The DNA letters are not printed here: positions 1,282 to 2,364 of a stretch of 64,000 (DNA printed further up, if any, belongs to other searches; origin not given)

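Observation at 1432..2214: Toxin A C-terminal domain resembles Tlde1/DUF2778 (peptidoglycan L,D-transpeptidase-fold effector)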

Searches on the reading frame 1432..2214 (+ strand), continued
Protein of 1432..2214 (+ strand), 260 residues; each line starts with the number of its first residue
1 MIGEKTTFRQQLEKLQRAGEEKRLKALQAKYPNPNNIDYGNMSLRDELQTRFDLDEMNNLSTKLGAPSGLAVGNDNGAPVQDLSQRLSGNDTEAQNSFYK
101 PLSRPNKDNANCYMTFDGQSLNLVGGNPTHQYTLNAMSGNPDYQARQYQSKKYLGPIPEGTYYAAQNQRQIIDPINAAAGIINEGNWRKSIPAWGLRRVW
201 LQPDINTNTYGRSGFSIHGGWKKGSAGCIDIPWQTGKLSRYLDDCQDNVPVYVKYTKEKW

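Call 24: search_solved_structures(query=A1, max_evalue=1, show_alignments=2)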
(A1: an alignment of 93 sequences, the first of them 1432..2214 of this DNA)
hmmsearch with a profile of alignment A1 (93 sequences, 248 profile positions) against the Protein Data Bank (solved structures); distinct sequences matched with E-value up to 1: 4.
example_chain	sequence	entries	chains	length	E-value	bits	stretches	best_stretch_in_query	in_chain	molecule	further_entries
7uma_A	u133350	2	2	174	0.0095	19.1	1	100-220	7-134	Tlde1a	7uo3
7uo8_A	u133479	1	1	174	0.0097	19.1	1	100-220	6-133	Tlde1a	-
7nhn_j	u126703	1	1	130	0.26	14.4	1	145-219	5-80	30S ribosomal protein S9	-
8uu4_i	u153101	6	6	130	0.26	14.4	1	145-219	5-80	Small ribosomal subunit protein uS9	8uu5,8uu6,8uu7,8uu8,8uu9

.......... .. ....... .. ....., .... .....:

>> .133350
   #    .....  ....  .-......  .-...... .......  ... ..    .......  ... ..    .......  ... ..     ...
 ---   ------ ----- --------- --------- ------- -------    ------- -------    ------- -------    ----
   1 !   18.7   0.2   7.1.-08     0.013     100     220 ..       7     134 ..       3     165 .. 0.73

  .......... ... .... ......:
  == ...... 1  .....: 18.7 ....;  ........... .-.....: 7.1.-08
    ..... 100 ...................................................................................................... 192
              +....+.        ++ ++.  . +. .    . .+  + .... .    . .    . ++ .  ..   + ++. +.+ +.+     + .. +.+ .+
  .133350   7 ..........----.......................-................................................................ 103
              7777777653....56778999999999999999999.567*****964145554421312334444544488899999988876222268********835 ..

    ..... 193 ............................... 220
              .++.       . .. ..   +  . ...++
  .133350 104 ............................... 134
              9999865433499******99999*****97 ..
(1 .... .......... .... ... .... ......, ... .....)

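Call 33: find_encoding_contigs(protein=P0042, flank=10000, max_places=4)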
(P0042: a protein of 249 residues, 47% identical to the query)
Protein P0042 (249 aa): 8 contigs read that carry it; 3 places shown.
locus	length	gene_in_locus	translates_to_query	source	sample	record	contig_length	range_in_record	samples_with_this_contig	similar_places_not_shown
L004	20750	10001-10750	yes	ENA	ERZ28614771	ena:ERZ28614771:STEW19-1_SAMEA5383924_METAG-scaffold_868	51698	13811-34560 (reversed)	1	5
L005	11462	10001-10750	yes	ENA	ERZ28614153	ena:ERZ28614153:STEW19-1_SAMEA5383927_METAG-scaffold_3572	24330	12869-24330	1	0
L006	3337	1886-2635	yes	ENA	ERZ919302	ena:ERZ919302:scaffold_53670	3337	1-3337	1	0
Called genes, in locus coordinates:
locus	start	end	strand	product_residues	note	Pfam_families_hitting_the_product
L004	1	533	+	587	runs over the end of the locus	-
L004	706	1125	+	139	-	PF05662:YadA_stalk (weak)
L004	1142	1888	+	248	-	-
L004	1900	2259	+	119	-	-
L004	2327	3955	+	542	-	PF21939:Gp10_C (weak)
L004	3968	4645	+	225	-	PF11380:Stealth_CR2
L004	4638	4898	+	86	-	-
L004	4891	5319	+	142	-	PF07486:Hydrolase_2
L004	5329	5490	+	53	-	-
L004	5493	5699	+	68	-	-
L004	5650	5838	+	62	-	-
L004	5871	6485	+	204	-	PF00277:SAA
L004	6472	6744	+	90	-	-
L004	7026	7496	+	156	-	-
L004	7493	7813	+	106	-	-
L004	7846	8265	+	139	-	-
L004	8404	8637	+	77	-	-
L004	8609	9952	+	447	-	PF04466:Terminase_3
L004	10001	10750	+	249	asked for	PF10908:Tlde1_dom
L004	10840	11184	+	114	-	-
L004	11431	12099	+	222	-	-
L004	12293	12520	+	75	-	-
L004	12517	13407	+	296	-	-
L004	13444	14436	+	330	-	-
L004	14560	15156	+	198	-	-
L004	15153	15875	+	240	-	-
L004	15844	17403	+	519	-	-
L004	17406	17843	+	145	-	PF00583:Acetyltransf_1 (weak), PF13302:Acetyltransf_3 (weak), PF13420:Acetyltransf_4 (weak)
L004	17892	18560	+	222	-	-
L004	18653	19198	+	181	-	-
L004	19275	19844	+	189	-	-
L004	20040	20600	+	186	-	-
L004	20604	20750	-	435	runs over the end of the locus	PF02885:Glycos_trans_3N, PF00591:Glycos_transf_3, PF07831:PYNP_C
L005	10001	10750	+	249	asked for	PF10908:Tlde1_dom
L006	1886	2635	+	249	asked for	PF10908:Tlde1_dom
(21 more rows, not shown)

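Call 34: find_encoding_contigs(protein=P0029, flank=10000, max_places=4)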
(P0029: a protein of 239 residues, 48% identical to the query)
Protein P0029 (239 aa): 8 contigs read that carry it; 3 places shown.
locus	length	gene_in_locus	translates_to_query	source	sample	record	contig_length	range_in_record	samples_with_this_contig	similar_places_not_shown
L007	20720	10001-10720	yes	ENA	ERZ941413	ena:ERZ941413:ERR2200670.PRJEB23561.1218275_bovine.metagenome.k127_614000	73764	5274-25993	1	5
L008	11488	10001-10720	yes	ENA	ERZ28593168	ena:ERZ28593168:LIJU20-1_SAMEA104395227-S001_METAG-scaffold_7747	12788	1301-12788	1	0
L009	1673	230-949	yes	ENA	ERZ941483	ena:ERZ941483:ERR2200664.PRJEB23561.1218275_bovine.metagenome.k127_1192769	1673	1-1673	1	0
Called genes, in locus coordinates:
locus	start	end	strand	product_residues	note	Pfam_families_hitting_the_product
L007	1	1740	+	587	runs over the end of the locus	-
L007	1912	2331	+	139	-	PF05662:YadA_stalk (weak)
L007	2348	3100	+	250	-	-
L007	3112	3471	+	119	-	-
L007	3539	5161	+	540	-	PF21939:Gp10_C (weak)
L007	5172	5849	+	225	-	PF11380:Stealth_CR2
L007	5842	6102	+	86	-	-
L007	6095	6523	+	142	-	PF07486:Hydrolase_2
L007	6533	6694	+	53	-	-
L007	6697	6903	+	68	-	-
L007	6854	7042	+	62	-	-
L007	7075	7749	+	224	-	-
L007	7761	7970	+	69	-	-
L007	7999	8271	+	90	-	-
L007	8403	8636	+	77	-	-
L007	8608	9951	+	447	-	PF04466:Terminase_3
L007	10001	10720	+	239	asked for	PF10908:Tlde1_dom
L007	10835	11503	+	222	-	-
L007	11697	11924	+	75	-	-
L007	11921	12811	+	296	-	-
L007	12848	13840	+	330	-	-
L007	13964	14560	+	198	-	-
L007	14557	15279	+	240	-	-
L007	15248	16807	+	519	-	-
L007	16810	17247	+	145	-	PF00583:Acetyltransf_1 (weak), PF13302:Acetyltransf_3 (weak), PF13420:Acetyltransf_4 (weak)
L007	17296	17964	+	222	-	-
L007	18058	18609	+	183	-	-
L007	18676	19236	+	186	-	-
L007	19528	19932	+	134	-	-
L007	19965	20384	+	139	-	-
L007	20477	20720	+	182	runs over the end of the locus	-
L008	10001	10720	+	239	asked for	PF10908:Tlde1_dom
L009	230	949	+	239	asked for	PF10908:Tlde1_dom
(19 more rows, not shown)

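Call 36: find_related_loci(query=A1, collection=viral_contigs, flank=10000)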
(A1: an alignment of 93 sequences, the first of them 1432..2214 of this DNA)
Query A1 (260 aa) in viral_contigs; peptide patterns used: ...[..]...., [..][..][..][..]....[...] (x = any residue, [..] = any of these).
23 stretches matched a pattern; 2 encode a relative of the query (tblastn E <= 1e-3); 2 distinct loci.
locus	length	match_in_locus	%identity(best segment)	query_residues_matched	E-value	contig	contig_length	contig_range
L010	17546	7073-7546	60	108-258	2e-53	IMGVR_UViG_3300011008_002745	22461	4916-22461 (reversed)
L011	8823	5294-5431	63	216-260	9e-16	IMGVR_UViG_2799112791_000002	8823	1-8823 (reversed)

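Call 42: find_encoding_contigs(protein=P0005, flank=10000, max_places=3)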
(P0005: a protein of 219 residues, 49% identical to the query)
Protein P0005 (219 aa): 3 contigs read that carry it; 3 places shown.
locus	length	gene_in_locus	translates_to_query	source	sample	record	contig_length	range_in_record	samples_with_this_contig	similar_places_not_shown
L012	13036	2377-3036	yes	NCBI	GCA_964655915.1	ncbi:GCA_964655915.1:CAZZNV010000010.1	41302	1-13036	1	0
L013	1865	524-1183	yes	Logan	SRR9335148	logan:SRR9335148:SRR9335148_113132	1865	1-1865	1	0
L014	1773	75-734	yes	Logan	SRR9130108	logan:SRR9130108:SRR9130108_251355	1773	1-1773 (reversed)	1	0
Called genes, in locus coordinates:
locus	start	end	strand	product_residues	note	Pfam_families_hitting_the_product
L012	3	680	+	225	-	?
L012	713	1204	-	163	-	-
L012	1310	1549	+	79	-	-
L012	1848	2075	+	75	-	-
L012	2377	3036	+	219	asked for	PF10908:Tlde1_dom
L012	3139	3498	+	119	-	-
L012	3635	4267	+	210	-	PF03358:FMN_red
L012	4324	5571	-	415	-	-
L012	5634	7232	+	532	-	PF01145:Band_7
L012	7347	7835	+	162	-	-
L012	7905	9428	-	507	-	PF00862:GT-B_Sucrose_synth (faint), PF13439:Glyco_transf_4 (weak), PF20706:GT4-conflict, PF00534:Glycos_transf_1, PF13692:Glyco_trans_1_4, PF13524:Glyco_trans_1_2 (weak)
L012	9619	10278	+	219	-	-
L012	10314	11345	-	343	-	PF00154:RecA_N, PF08423:Rad51, PF06745:ATPase (weak), PF01637:ATPase_2 (weak), PF27531:MT3502_N (weak), PF21096:RecA_C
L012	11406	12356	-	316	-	PF03631:Virul_fac_BrkB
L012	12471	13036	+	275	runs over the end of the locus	PF23441:SDR (weak), PF00106:adh_short, PF13561:adh_short_C2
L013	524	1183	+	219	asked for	PF10908:Tlde1_dom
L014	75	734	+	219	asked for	PF10908:Tlde1_dom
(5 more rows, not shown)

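Call 43: find_encoding_contigs(protein=P0009, flank=10000, max_places=3)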
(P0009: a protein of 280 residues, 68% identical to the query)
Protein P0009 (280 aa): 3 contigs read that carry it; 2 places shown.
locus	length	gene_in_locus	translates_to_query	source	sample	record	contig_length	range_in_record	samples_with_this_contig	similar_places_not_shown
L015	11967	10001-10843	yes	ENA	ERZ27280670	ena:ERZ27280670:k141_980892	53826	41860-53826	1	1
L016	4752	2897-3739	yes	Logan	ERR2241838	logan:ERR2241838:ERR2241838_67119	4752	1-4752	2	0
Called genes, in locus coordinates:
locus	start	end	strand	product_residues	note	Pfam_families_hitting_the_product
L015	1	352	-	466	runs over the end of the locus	-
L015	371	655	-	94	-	-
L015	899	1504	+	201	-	PF00239:Resolvase, PF02796:HTH_7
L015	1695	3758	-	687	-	PF00145:DNA_methylase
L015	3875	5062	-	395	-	-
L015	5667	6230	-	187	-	-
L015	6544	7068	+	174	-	PF00583:Acetyltransf_1, PF13673:Acetyltransf_10 (weak), PF13508:Acetyltransf_7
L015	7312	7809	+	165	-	PF10688:Imp-YgjV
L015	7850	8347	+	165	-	PF10688:Imp-YgjV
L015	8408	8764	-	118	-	PF04076:BOF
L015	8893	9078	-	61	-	PF04070:DUF378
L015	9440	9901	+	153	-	-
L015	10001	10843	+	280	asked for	PF10908:Tlde1_dom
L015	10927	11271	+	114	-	-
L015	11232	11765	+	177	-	-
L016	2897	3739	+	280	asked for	PF10908:Tlde1_dom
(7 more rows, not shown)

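Call 48: search_protein_families(library=phrogs, proteins=[window:1432-2214:+, L004:12511-13407:+, L004:13444-14436:+, L004:11425-12099:+, L010:4022-5581:+, L010:5889-6680:+], max_evalue=0.01)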
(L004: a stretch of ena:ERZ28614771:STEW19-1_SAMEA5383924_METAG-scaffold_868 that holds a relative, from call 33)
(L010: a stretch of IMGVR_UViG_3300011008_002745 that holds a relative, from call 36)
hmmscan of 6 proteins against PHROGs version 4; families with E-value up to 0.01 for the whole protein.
window:1432-2214:+ (260 aa): 2 families
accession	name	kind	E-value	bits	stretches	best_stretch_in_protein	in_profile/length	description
phrog_24118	-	unknown function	0.00033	21.8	0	199-233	65-103/121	-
phrog_14093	-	unknown function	0.007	17.1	0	133-232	24-126/160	-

L004:12511-13407:+ (298 aa): 0 families

L004:13444-14436:+ (330 aa): 2 families
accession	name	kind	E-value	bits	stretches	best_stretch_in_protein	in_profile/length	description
phrog_9953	-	head and packaging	4.1e-105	352.8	1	2-318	5-328/329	major head protein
phrog_14242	-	head and packaging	1.2e-06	28.5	1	136-274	210-341/396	major head protein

L004:11425-12099:+ (224 aa): 0 families

L010:4022-5581:+ (519 aa): 2 families
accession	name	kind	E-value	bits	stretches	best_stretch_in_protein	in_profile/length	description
phrog_5107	-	lysis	4.8e-74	250.7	1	11-498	3-512/533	amidase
phrog_26502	-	head and packaging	0.00015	21.4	1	339-410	467-537/620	virion structural protein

L010:5889-6680:+ (263 aa): 1 family
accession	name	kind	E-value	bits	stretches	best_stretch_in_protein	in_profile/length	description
phrog_6121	-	head and packaging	2.7e-11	44.5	1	83-218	96-238/392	virion structural protein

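Call 55: search_protein_families(library=pfam, alignment_id=A4, max_evalue=0.1)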
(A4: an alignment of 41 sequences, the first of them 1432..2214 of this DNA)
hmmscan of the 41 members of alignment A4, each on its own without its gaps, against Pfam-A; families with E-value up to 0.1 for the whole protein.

A. member 1, window:1432-2214:+ (260 aa): 2 families
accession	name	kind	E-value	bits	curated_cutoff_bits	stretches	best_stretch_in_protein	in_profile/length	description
PF10908.13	Tlde1_dom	-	3.3e-08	34.4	30.1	1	134-231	3-96/120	Tlde1 domain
PF19960.5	EAD7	-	0.073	13.3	32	1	44-80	1-37/62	Effector-associated domain 7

B. families by the number of members that match (of 41 scanned): 22 families
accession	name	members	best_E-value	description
PF10908.13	Tlde1_dom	11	3.1e-11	Tlde1 domain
PF00277.23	SAA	9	1.7e-20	Serum amyloid A protein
PF19960.5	EAD7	8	0.0056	Effector-associated domain 7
PF14848.11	HU-DNA_bdg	2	0.021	DNA-binding domain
PF03734.19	YkuD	1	3.4e-05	L,D-transpeptidase catalytic domain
PF22322.1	DUF6973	1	0.001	Domain of unknown function (DUF6973)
PF19612.4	DUF6117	1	0.0038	Family of unknown function (DUF6117)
PF21116.3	EF-hand_Zip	1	0.01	Zip protein EF-hand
PF05683.17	Fumerase_C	1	0.016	Fumarase C-terminus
PF13743.12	Thioredoxin_5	1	0.017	Thioredoxin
PF07055.18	Eno-Rase_FAD_bd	1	0.018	Enoyl reductase FAD binding domain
PF23793.1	LysC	1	0.024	Rz1-like lysis system protein LysC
PF00959.24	Phage_lysozyme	1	0.024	Phage lysozyme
PF12918.12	TcdB_N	1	0.03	TcdB toxin N-terminal helical domain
PF11285.13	DUF3086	1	0.042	Protein of unknown function (DUF3086)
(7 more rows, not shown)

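Call 72: fold_search(model_id=the predicted structure, library=viral)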
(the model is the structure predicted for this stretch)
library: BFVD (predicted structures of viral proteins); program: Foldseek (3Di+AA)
matches with E <= 10: 111; with E <= 0.001: 7
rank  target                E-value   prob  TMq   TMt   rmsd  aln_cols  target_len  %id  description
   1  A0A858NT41            2.7e-08  1.00  0.39  0.66   4.8       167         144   26  (no name in the UniProt tables at hand)
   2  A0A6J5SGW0            6.8e-06  1.00  0.38  0.75   3.5       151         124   20  Tlde1 domain-containing protein [uncultured Caudovirales phage]
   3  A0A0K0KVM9            7.7e-06  1.00  0.42  0.19  23.3       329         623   13  Uncharacterized protein [Prochlorococcus phage P-TIM68]
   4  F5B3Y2                9.3e-06  1.00  0.38  0.40   4.5       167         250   18  (no name in the UniProt tables at hand)
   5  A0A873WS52            2.8e-05  1.00  0.36  0.09  12.6       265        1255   13  Phage tail lysozyme domain-containing protein [Synechococcus phage S-H38]
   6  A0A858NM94            8.8e-05  1.00  0.37  0.67   4.7       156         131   21  (no name in the UniProt tables at hand)
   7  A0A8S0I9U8            1.7e-04  1.00  0.41  0.45   8.0       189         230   14  (no name in the UniProt tables at hand)
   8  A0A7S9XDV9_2          8.4e-03  0.99  0.33  0.11   7.5       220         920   10  LysM domain-containing protein [Virus NIOZ-UU157]
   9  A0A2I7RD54            1.9e-01  0.20  0.13  0.16  17.2       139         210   12  (no name in the UniProt tables at hand)
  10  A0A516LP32            2.0e-01  0.51  0.28  0.46   6.0       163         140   12  (no name in the UniProt tables at hand)
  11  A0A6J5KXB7            8.6e-01  0.06  0.11  0.21  16.1       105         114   12  Uncharacterized protein [uncultured Caudovirales phage]
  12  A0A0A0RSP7            9.7e-01  0.03  0.09  0.13  17.0       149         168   14  DNA-binding protein [Bacillus phage Moonbeam]
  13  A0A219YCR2            1.2e+00  0.04  0.10  0.07  17.6       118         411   14  Lysis inhibitor [Aeromonas phage 65.2]
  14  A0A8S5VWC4            1.3e+00  0.05  0.14  0.11  12.8       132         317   11  (no name in the UniProt tables at hand)
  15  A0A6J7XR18            1.6e+00  0.02  0.12  0.12  14.4       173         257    9  Uncharacterized protein [uncultured Caudovirales phage]
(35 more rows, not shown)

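Call 73: list_cluster_members(proteins=[window:1432-2214:+, window:2214-2564:+, window:2665-3324:+, window:4019-4294:+])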
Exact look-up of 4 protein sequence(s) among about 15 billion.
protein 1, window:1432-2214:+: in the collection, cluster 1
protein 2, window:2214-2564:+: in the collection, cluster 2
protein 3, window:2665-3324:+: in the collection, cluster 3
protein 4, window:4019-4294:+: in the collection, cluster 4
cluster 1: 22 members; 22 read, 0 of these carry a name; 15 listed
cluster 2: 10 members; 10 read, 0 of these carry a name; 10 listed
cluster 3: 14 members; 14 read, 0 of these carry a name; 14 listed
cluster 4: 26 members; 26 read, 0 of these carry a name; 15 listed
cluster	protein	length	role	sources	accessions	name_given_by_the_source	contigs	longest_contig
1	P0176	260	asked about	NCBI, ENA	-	-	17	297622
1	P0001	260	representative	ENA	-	-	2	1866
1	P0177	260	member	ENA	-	-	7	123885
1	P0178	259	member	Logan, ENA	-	-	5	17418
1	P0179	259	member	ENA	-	-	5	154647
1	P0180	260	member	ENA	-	-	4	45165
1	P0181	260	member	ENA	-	-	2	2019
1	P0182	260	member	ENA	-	-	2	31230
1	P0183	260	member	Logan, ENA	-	-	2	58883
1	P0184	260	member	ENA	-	-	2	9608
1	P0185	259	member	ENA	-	-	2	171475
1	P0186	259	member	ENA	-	-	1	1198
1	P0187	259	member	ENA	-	-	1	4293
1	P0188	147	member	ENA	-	-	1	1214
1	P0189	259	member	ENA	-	-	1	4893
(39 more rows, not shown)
